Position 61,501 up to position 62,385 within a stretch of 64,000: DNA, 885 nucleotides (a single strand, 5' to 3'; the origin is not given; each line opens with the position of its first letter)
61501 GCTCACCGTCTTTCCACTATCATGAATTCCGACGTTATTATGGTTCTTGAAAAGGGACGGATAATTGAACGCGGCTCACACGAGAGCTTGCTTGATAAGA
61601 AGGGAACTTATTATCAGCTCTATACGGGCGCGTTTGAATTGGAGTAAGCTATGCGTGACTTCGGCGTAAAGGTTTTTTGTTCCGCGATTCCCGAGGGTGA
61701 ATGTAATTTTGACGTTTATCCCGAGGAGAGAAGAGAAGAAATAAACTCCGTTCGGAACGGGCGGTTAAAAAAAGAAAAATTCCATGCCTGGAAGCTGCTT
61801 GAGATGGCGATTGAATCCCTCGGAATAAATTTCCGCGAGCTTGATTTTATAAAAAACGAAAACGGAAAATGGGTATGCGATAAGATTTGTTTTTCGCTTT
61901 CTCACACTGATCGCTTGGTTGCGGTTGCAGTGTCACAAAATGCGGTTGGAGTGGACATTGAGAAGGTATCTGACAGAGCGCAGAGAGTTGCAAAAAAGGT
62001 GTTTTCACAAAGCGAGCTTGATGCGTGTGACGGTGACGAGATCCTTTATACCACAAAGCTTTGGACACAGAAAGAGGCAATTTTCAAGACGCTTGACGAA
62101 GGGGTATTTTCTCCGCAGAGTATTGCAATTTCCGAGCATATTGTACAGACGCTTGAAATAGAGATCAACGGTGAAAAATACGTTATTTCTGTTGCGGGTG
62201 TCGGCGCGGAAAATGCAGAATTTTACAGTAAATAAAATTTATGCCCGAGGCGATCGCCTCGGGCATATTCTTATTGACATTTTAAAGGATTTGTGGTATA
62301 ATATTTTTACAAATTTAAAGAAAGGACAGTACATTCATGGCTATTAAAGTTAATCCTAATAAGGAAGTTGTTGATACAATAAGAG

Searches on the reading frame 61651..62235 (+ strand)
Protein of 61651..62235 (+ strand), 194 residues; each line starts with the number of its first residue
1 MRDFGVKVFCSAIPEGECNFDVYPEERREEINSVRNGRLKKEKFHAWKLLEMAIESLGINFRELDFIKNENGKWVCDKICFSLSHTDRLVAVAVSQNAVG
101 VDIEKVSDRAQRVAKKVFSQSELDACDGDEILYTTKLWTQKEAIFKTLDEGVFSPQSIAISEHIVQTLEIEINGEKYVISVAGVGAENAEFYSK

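Call 47: find_encoding_contigs(protein=window:61651-62235:+, flank=4000, max_places=10)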
Protein window:61651-62235:+ (194 aa): no gene with exactly this product is on record in the collection.
